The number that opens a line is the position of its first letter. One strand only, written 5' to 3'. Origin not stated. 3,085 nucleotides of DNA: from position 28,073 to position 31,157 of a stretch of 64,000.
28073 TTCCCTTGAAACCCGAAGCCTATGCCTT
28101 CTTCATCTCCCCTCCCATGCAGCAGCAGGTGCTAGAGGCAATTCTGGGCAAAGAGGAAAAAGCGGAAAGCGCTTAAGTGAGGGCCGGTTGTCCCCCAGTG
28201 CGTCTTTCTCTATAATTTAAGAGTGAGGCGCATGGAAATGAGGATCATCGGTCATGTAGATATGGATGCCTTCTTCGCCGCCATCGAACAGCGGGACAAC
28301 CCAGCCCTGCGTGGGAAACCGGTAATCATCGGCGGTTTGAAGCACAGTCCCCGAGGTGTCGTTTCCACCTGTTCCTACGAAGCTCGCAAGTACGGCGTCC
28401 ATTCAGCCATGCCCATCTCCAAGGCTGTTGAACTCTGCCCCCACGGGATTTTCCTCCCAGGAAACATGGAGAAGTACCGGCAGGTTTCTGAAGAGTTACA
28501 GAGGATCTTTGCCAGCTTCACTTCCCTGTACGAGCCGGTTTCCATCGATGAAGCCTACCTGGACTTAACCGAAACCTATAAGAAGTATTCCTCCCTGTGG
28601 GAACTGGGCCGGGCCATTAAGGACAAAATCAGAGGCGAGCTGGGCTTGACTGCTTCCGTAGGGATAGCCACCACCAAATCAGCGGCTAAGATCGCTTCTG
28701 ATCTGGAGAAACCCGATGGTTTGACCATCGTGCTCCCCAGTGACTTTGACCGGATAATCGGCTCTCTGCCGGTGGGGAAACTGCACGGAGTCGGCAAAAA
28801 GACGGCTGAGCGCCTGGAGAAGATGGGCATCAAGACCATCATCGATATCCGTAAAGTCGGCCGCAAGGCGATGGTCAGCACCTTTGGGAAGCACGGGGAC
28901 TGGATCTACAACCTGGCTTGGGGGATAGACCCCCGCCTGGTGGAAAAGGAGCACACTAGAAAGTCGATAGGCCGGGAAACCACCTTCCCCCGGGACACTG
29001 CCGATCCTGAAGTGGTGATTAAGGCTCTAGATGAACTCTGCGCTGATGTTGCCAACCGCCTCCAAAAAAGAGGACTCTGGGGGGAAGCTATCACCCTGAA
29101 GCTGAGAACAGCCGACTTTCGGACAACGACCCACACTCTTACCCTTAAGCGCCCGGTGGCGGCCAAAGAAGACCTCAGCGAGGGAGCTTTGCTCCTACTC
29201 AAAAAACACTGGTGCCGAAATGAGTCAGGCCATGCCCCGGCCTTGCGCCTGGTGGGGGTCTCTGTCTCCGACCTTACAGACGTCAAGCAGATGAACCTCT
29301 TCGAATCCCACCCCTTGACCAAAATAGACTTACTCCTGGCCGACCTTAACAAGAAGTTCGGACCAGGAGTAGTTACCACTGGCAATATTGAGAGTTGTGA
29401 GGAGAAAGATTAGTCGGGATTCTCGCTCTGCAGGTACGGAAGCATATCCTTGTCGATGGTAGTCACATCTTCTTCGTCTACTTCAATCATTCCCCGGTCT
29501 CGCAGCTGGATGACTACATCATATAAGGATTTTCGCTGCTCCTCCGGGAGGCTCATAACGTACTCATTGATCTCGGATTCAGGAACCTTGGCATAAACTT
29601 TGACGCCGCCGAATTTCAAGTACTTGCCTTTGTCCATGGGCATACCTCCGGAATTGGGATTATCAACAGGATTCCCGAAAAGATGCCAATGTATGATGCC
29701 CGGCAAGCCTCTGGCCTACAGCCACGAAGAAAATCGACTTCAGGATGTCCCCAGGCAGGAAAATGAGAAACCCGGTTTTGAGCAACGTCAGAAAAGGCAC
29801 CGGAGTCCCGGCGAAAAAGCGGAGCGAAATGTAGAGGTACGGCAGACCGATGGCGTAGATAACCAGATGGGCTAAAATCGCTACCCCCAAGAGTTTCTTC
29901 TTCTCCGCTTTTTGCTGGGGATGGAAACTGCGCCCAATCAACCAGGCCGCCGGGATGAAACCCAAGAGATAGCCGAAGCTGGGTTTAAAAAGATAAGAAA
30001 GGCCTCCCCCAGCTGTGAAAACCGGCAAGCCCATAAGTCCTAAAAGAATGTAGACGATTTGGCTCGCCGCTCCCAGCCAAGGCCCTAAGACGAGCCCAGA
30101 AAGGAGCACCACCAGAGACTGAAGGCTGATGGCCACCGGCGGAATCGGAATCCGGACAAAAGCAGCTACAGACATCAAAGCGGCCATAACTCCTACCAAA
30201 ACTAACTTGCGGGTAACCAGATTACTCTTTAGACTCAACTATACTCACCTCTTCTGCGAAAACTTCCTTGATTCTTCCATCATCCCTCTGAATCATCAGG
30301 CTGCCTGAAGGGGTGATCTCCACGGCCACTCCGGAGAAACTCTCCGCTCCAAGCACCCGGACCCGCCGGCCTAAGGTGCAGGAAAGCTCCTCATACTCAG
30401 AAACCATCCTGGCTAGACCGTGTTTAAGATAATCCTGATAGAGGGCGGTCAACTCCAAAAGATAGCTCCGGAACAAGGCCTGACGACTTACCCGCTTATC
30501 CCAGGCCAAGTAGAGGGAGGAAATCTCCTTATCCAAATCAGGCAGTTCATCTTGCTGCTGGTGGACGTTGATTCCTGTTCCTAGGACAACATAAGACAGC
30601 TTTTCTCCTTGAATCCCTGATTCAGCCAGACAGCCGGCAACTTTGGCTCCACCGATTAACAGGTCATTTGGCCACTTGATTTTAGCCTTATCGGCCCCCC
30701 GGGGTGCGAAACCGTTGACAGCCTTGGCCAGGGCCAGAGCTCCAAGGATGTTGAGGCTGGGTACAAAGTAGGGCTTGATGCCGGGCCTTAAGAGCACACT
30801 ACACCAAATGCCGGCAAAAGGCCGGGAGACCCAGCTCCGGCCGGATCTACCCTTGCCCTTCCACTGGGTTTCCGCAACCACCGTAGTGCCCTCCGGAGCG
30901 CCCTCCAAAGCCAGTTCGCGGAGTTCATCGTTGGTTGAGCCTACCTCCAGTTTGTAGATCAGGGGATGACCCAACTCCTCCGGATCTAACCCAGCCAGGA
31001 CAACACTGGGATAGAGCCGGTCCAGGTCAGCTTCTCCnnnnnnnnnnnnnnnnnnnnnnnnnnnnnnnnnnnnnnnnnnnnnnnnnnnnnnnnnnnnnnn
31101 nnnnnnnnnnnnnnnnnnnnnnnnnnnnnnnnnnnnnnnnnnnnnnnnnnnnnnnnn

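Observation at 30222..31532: Continuous ORF fusing HPPK (FolK) to biotin protein ligase BirA, between folB and bioY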

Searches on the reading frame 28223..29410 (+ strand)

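Call 54: search_protein_families(library=pfam, proteins=[window:28223-29410:+], max_evalue=0.001)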
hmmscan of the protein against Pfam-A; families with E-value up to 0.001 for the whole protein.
window:28223-29410:+ (396 aa): 6 families
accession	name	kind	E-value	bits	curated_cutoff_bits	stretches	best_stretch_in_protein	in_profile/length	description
PF00817.25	IMS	-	2.3e-53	180.5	23.2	1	12-160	1-148/148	impB/mucB/samB family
PF11799.13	IMS_C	-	4.3e-29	101.6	20.7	1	246-358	1-108/109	impB/mucB/samB family C-terminal domain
PF11798.14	IMS_HHH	-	1.6e-08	34.7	24.4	1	172-203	1-32/32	IMS family HHH motif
PF21999.2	IMS_HHH_1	-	2.6e-08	34.6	27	1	187-236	3-53/53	DNA polymerase-iota, thumb domain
PF21704.3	POLH-Rev1_HhH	-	9.1e-05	23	27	1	182-235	1-56/56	DNApol eta/Rev1, HhH motif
PF10391.15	DNA_pol_lambd_f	-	0.00048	20.3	29.8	0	187-211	6-30/51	Fingers domain of DNA polymerase lambda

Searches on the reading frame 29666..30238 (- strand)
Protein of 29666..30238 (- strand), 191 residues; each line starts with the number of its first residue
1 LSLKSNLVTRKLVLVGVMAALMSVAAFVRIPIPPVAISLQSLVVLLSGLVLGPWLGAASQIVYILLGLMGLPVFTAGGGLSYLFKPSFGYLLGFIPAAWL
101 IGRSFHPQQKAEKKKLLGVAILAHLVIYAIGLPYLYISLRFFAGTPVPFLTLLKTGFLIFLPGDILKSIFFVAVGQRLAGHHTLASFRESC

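Call 3: search_protein_families(library=pfam, proteins=[window:29666-30238:-], max_evalue=0.01)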
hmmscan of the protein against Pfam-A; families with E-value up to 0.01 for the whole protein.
window:29666-30238:- (191 aa): 3 families
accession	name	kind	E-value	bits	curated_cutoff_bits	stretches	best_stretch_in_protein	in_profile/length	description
PF02632.19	BioY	-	2.7e-40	138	25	1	32-178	1-138/140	BioY family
PF12822.12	ECF_trnsprt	-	2.3e-07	31.4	30.7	1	10-173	1-163/169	ECF transporter, substrate-specific component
PF07155.17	ECF-ribofla_trS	-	1.3e-06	29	26.7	1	7-135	2-129/172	ECF-type riboflavin transporter, S component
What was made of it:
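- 29663..30238 (-): bioY (biotin ECF transporter S component). Its maximal ORF overlaps the fusion's 3' end by 17 nt. PF02632 BioY, E 2.7e-40 (call 3).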

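Call 4: search_protein_families(library=ncbifam, proteins=[window:29666-30238:-], max_evalue=0.01)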
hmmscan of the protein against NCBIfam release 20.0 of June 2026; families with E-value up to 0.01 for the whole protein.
window:29666-30238:- (191 aa): 1 family
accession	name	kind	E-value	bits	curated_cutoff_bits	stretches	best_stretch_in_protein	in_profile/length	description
TIGR04518.1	ECF_S_folT_fam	subfamily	3.7e-05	23.6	60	1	9-151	4-136/163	folate family ECF transporter S component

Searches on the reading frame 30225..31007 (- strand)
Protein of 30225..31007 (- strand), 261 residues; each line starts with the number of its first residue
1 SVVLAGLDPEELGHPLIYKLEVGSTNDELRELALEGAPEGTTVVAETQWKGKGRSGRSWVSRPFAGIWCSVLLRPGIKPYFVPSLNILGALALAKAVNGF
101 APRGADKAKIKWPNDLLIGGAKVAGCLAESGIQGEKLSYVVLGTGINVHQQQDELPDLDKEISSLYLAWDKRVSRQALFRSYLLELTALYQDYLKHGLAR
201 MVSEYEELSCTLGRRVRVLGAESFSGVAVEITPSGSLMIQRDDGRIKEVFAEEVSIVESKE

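Call 61: search_solved_structures(query=window:30225-31007:-, max_evalue=1e-25, show_alignments=1)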
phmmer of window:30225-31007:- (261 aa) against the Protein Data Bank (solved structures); distinct sequences matched with E-value up to 1e-25: 7.
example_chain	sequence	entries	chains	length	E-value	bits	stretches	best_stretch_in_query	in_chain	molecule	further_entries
1wnl_A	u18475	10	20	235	4.4e-32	114.8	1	6-256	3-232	biotin--[acetyl-CoA-carboxylase] ligase | 235aa long hypothetical biotin-[acetyl-CoA-carboxylase] ligase | 235aa long hypothetical biotin--[acetyl-CoA-carboxyla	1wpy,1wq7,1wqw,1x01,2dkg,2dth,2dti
2djz_A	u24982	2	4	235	3e-31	112.1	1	6-256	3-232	235aa long hypothetical biotin-[acetyl-CoA-carboxylase] ligase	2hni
2dve_A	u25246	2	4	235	3e-31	112.1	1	6-256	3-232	Biotin Protein Ligase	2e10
2dxu_A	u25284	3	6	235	3.1e-31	112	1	6-256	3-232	biotin--[acetyl-CoA-carboxylase] ligase | 235aa long hypothetical biotin--[acetyl-CoA-carboxylase] ligase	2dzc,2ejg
2deq_A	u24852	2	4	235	4.2e-31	111.6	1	6-256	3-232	235aa long hypothetical biotin--[acetyl-CoA-carboxylase] ligase | 235aa long hypothetical biotin-[acetyl-CoA-carboxylase] ligase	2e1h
2dxt_A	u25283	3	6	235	5.9e-31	111.1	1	6-256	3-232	biotin--[acetyl-CoA-carboxylase] ligase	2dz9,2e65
2e41_A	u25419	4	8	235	2.1e-30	109.3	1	6-256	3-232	biotin--[acetyl-CoA-carboxylase] ligase | 235aa long hypothetical biotin--[acetyl-CoA-carboxylase] ligase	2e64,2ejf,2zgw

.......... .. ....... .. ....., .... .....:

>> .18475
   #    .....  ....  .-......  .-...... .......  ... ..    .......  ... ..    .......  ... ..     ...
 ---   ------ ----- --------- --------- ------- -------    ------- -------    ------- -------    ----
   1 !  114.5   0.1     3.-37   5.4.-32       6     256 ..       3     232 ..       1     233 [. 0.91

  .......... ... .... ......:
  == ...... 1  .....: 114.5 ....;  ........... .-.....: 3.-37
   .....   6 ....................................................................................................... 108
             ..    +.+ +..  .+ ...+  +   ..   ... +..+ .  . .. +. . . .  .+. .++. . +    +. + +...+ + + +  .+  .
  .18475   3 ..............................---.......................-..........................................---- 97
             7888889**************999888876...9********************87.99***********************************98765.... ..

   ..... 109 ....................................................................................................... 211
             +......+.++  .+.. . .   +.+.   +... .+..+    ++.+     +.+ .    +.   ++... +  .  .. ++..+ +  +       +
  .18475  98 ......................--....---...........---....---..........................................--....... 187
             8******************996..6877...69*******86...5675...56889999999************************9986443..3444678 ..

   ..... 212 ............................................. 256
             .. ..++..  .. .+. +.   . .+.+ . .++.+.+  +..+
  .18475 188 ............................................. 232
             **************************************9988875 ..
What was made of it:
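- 30417..31016 (-): Group II-type post-HTH connector (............) followed by the BPL catalytic domain, residues about 173-372. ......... (226-234) and KWPND (286-290) are present, and K297 aligns with P. horikoshii K111 (call 61).
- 30225..30416 (-): BPL C-terminal (SH3-like) domain, residues about 373-436. The segment aligns to the end of P. horikoshii BPL (call 61).
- On Biotin protein ligase (TIGR00121 birA_ligase; PF03099 + PF02237): Query R229, R232, D290 and K297 align to these positions (call 61).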
